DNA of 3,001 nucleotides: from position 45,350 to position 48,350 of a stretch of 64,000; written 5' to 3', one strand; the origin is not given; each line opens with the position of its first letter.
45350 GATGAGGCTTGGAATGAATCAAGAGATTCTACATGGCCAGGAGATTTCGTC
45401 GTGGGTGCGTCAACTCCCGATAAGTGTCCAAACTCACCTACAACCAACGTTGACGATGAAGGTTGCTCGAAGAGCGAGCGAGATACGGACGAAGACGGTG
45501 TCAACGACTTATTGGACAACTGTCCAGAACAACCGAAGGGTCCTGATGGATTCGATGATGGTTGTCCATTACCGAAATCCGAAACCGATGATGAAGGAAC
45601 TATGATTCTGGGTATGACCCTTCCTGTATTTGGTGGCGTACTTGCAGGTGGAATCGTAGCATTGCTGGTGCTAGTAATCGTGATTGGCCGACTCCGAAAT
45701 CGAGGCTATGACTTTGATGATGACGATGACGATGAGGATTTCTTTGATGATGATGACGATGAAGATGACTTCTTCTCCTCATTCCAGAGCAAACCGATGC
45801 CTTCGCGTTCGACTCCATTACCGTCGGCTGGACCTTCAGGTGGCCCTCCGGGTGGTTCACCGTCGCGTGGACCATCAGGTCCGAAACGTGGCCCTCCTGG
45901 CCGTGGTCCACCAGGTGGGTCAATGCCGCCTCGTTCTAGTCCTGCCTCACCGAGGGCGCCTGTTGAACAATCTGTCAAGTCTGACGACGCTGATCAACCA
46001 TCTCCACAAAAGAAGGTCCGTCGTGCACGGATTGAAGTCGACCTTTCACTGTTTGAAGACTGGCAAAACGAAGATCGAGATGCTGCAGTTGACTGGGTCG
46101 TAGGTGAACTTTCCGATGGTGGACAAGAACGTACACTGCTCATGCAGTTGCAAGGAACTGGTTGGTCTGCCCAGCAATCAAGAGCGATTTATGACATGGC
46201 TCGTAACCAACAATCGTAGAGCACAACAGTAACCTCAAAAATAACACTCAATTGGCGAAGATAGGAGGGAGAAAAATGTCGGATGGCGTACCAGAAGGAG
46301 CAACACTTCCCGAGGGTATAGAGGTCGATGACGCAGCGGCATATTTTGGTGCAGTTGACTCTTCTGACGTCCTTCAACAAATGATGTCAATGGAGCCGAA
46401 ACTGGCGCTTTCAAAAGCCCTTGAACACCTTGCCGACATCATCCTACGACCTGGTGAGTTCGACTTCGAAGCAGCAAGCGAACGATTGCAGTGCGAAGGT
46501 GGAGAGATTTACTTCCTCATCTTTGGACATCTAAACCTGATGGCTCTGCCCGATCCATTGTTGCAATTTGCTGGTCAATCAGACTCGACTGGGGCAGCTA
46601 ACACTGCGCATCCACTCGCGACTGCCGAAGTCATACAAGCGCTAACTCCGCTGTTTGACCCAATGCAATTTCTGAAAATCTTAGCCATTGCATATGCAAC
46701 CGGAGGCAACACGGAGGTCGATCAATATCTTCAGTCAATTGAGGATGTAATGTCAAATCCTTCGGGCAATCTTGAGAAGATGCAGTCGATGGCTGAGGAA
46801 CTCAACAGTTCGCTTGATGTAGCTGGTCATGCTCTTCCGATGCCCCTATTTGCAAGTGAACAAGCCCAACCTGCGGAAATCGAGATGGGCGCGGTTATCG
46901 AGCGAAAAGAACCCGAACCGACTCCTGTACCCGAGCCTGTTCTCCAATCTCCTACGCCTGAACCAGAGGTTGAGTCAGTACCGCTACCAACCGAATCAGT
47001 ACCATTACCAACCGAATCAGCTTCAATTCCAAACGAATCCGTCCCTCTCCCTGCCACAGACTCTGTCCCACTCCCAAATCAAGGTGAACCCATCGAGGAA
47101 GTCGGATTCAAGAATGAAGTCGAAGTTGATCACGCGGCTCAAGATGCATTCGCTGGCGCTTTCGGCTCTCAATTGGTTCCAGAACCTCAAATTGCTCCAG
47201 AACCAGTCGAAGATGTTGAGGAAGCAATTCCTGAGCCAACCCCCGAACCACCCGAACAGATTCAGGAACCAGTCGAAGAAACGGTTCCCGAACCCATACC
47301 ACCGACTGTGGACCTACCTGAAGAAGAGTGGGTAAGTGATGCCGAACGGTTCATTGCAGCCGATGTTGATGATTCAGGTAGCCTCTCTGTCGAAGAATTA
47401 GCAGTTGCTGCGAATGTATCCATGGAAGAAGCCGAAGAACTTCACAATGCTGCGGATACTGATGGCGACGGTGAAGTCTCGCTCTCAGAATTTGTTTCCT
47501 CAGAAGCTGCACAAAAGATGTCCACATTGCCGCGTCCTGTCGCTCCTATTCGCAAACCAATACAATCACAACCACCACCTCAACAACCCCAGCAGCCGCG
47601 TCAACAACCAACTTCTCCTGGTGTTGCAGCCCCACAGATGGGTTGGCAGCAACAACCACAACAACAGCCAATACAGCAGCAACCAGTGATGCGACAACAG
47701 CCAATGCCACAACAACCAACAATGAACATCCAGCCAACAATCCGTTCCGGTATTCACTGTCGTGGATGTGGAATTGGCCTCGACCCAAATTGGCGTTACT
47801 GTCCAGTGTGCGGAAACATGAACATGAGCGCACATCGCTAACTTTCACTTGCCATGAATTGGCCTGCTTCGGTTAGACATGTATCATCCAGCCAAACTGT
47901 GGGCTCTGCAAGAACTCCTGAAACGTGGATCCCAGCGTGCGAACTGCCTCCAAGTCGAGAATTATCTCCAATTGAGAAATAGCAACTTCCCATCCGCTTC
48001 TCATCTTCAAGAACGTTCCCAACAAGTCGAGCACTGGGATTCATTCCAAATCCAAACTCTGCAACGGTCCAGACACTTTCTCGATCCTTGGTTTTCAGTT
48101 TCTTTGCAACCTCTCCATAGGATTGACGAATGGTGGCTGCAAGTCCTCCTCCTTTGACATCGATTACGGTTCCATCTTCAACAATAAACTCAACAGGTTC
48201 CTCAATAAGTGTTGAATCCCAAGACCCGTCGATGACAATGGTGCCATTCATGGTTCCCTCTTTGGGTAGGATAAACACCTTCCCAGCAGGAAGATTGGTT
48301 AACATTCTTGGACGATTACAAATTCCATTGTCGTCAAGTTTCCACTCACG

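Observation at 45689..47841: Structured cytoplasmic tail plus SD-coupled EF-hand/PQ-rich/zinc-ribbon protein: candidate intracellular partner of the giant adhesin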

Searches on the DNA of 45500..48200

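Call 63: search_rna_families(source=window, start=45500, end=48200, threshold=evalue, max_evalue=1)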
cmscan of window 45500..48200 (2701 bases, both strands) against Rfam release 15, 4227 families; matches with E-value up to 1: 1.
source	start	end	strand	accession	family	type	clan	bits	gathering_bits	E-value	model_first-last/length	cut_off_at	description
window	47697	47781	-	RF03966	mir-76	Gene; miRNA;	-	25.5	75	0.024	1-80/80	no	mir-76 microRNA precursor family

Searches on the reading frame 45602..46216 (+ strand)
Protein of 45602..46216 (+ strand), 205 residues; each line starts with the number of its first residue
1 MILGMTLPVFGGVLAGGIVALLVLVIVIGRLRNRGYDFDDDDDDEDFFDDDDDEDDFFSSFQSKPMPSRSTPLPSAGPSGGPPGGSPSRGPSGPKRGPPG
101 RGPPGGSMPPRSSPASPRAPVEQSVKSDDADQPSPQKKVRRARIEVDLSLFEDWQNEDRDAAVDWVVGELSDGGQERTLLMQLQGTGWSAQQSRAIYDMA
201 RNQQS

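Call 27: search_protein_families(library=ncbifam, proteins=[window:45602-46216:+], max_evalue=1)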
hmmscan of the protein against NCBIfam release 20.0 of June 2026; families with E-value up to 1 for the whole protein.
window:45602-46216:+ (205 aa): 0 families

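Call 28: search_protein_families(library=pfam, proteins=[window:45602-46216:+], max_evalue=10)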
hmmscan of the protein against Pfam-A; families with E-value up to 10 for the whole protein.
window:45602-46216:+ (205 aa): 2 families
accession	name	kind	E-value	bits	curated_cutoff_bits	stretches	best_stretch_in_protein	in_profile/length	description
PF20485.3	DUF6724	-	0.00043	20.5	27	1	13-55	20-63/64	Family of unknown function (DUF6724)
PF14812.11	PBP1_TM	-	1.3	9.8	27.8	1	31-57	28-54/85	Transmembrane domain of transglycosylase PBP1 at N-terminal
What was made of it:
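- Tried and rejected: DUF6724 at 20.5 bits covers the TM and acidic region and is below its cut-off (call 28).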

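Call 41: find_homologous_proteins(query=window:45689-46216:+)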
Query window:45689-46216:+ (176 aa): 31 proteins with E <= 0.001 among 343 candidates.
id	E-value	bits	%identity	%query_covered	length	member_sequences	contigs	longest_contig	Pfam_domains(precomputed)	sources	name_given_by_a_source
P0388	2.3e-72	261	65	81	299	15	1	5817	PF02412.24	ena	-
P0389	2.9e-70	254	65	99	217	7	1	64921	-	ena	-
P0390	1.1e-64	236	66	99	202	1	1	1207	-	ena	-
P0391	3.0e-64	234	63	99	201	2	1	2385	-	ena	-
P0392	1.3e-56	209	62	99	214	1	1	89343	-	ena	-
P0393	2.5e-51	192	64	79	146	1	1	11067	-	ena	-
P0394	8.6e-48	180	76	48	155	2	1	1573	-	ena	-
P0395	1.1e-47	180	62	79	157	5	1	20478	-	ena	-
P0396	3.1e-47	179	60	79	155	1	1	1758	-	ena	-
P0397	2.9e-46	176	54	73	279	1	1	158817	-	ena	-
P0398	6.9e-46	174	60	79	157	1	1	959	-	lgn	-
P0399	1.6e-45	173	61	79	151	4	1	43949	-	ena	-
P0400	2.5e-45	172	65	59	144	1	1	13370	-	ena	-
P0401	5.4e-45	171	78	39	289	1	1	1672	PF02412.24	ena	-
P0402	7.8e-45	171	66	45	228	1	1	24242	-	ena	-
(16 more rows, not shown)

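Call 50: predict_structure(alignment_id=A4)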
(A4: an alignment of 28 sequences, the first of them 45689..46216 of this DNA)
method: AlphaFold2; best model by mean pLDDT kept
length: 176 residues; sequences in the alignment: 28
mean_pLDDT: 66.1   pTM: 0.39
mean pLDDT of the five models: 66.1, 64.8, 63.3, 62.7, 61.7
residues with pLDDT >= 90: 52; 70-90: 10; 50-70: 65; < 50: 49
segments of 3 or more residues with pLDDT < 50: 4-6, 50-52, 54-57, 81-84, 92-104
pLDDT, mean of each block of 10 residues (from residue 1): 50 52 57 56 53 49 52 51 49 44 49 80 92 95 93 95 94 84
secondary structure, 60 per line:
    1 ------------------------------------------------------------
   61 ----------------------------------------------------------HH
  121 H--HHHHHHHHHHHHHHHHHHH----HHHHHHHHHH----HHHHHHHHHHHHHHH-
elements in order: H124-142 H147-156 H161-175
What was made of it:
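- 46010..46216 (+): Conserved basic stretch (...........) plus a three-helix bundle. This is the most conserved part of the giant protein. AF2 helices at tail residues 124-142, 147-156 and 161-175, pLDDT 92-95 (call 50).
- Checked: The rest of the tail is disordered, pLDDT ~50 (call 50).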

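Call 54: fold_search(model_id=the predicted structure, library=pdb)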
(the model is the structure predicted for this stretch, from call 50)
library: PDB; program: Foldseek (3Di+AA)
matches with E <= 10: 9; with E <= 0.001: 0
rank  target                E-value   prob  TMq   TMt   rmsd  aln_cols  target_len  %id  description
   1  2lc2_MODEL_1_A        3.8e+00  0.12  0.21  0.33  22.5        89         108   15  Solution structure of the RXLR effector P. capsici AVR3a4 (released 2011-08-03)
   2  8bsi_Lj               4.3e+00  0.11  0.20  0.39  14.0        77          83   13  Giardia ribosome chimeric hybrid-like GDP+Pi bound state (B1) (released 2023-03-15)
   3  5l8f_E                6.6e+00  0.03  0.13  0.21  11.8        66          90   14  Crystal structure of Rhodospirillum rubrum Rru_A0973 mutant E32A, E62A, H65A. (released 2017-06-21)
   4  6zfw_A                7.0e+00  0.15  0.24  0.50   3.0        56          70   12  X-ray structure of the soluble N-terminal domain of T. cruzi PEX-14 (released 2020-12-09)
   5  8woj_A                8.4e+00  0.14  0.24  0.51   3.9        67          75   12  Structure of RxLR121 effector from phytophthora capsici (released 2023-12-06)
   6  6zfw_C                8.4e+00  0.13  0.23  0.48   3.0        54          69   17  X-ray structure of the soluble N-terminal domain of T. cruzi PEX-14 (released 2020-12-09)
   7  5l87                  9.0e+00  0.14  0.21  0.50   2.9        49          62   16  Targeting the PEX14-PEX5 interaction by small molecules provides novel therapeutic routes to treat trypanosomiases. (released 2017-03-08)
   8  6spt                  9.0e+00  0.12  0.23  0.46   4.1        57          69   16  High resolution crystal structure of N-terminal domain of PEX14 from Trypanosoma brucei in complex with the fist compoun (released 2020-01-01)
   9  6y2l_Lh               9.5e+00  0.04  0.16  0.21  11.2        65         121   14  Structure of human ribosome in POST state (released 2020-04-15)
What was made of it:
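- Tried and rejected: Foldseek gave nothing significant (call 54).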

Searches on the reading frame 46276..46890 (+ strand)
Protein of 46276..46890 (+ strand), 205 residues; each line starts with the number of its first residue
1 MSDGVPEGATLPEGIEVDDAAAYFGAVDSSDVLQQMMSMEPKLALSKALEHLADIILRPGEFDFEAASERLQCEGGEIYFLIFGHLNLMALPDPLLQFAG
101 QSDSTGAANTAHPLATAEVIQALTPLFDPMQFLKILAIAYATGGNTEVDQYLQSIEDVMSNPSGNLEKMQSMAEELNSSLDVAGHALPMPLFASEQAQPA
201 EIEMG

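Call 28: search_protein_families(library=pfam, proteins=[window:46276-46890:+], max_evalue=10)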
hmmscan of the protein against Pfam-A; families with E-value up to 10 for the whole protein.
window:46276-46890:+ (205 aa): 0 families

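Call 74: search_solved_structures(query=A5, max_evalue=10, show_alignments=1)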
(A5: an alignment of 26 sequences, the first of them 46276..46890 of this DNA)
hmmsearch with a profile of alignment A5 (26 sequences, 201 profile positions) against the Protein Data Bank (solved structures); distinct sequences matched with E-value up to 10: 4.
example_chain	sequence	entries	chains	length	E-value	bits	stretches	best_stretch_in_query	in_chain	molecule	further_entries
3ugm_A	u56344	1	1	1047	0.00013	25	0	130-189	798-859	TAL effector AvrBs3/PthA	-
9lc0_A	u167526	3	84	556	0.61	13.1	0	139-178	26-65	60 kDa protein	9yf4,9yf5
3qf7_D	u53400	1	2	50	0.77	12.7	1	150-183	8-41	Mre11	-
8eoz_B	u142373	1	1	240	1.1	12.2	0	116-177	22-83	C3HR3_4r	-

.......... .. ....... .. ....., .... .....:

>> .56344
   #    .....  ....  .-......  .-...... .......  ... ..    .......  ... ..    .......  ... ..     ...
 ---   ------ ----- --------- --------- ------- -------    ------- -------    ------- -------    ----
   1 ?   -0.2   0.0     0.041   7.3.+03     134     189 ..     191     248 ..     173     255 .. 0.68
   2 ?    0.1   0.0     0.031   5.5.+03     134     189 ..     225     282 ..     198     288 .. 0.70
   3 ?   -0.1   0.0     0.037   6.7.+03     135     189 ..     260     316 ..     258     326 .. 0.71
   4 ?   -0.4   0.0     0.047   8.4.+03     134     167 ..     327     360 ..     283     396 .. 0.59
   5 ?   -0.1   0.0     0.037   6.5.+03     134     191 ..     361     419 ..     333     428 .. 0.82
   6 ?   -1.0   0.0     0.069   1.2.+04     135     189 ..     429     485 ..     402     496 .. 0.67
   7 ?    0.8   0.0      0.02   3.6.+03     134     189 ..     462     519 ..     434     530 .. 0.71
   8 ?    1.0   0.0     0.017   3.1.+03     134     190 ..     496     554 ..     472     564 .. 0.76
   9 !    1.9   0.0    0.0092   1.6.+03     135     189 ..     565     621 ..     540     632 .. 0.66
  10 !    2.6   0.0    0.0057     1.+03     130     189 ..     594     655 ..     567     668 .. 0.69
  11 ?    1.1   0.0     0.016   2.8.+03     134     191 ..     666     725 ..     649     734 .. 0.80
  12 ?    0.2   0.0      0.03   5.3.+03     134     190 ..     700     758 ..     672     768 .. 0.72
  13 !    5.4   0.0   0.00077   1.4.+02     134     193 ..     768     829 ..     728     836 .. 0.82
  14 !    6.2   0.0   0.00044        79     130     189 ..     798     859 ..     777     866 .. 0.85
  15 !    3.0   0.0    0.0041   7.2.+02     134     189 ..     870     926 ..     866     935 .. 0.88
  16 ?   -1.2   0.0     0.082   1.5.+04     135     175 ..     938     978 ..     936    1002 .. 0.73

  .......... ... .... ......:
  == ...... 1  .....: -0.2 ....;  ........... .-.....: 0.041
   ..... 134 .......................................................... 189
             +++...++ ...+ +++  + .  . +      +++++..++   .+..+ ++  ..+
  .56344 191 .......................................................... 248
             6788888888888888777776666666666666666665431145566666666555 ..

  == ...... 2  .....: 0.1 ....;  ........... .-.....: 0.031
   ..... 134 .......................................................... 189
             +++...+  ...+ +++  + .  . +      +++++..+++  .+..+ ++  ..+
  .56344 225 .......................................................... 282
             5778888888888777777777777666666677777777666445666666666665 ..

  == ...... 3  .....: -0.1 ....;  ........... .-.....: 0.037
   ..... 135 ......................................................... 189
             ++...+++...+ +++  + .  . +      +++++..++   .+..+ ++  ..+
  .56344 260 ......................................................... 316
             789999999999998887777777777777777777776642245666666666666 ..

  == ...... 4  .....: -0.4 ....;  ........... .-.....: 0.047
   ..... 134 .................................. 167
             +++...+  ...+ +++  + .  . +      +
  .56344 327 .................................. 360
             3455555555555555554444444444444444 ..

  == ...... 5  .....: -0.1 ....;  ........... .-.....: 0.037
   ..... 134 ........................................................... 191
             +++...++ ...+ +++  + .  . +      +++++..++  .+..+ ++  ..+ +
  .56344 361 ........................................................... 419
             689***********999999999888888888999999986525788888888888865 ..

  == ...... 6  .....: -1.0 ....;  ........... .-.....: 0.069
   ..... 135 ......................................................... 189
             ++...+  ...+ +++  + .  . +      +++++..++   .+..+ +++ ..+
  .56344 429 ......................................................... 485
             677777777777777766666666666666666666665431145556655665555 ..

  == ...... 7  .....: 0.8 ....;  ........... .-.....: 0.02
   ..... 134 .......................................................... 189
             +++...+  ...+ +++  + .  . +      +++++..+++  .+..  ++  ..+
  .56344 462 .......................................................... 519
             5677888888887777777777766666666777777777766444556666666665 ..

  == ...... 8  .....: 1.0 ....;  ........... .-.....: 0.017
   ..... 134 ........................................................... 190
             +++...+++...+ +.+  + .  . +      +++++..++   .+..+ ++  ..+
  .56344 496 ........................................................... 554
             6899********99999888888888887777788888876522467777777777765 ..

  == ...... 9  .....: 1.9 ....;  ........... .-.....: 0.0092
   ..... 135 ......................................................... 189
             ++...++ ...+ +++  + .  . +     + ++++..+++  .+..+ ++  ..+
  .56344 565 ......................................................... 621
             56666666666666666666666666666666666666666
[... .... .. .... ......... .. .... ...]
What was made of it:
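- Tried and rejected: A PDB profile search gave nothing real (call 74).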
